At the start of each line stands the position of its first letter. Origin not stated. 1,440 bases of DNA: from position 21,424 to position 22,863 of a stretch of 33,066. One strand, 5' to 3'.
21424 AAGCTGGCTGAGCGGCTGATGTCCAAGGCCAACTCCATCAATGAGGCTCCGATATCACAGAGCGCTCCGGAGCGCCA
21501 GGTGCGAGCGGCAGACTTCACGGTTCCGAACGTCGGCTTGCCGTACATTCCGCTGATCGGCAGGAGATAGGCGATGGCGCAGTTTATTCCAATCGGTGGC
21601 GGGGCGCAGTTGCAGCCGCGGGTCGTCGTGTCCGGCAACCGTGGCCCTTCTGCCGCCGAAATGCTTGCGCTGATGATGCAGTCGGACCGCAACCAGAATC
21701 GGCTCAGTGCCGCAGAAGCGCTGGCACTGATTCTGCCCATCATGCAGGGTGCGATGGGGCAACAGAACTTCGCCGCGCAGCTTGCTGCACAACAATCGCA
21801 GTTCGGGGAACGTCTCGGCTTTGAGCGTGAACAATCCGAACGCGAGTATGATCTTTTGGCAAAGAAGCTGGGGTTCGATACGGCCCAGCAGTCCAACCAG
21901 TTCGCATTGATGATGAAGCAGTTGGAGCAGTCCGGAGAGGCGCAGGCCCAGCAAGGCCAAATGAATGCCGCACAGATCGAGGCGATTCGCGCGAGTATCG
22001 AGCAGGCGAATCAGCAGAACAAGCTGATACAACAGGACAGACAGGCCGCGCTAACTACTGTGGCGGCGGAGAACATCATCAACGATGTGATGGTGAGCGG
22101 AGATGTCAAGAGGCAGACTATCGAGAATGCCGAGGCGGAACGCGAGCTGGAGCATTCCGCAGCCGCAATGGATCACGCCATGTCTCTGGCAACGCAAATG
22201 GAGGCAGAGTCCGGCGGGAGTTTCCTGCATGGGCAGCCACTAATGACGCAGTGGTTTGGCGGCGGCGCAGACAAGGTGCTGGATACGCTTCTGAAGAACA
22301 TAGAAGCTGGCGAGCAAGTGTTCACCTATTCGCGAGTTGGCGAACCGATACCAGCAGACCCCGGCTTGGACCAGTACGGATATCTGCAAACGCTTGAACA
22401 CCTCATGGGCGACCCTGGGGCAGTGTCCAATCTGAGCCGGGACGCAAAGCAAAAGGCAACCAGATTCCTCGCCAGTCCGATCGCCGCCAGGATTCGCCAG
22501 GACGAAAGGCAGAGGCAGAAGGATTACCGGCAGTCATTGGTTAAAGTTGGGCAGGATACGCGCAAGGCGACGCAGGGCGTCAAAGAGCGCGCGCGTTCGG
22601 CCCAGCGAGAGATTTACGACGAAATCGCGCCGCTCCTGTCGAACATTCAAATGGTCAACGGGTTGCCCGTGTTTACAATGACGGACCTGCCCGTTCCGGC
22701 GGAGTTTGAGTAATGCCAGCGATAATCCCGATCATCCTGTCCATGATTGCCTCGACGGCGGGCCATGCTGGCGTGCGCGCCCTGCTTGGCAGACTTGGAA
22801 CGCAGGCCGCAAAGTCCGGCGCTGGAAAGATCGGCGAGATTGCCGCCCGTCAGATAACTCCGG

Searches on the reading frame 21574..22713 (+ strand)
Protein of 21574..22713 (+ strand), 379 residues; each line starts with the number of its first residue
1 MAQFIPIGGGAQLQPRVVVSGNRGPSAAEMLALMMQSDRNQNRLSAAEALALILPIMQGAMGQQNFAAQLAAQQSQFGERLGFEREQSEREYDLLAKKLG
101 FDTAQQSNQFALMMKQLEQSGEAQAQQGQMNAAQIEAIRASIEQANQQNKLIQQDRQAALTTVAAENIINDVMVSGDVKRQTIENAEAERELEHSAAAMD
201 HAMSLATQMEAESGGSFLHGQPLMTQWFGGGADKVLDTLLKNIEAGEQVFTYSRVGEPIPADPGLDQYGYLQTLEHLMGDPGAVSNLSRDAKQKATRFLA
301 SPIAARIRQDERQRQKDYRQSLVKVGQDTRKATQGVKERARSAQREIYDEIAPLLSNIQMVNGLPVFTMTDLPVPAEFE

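Call 5: search_protein_families(library=phrogs, proteins=[window:21574-22713:+], max_evalue=0.01)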
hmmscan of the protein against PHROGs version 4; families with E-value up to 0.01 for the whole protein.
window:21574-22713:+ (379 aa): 0 families

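Call 18: search_protein_families(library=pfam, proteins=[window:21574-22713:+], max_evalue=0.05)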
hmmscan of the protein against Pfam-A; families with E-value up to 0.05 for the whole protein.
window:21574-22713:+ (379 aa): 1 family
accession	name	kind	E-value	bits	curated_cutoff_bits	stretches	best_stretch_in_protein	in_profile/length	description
PF22140.1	VipD-like_C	-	0.031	15.1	27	0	93-137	66-109/137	VipD-like, C-terminal domain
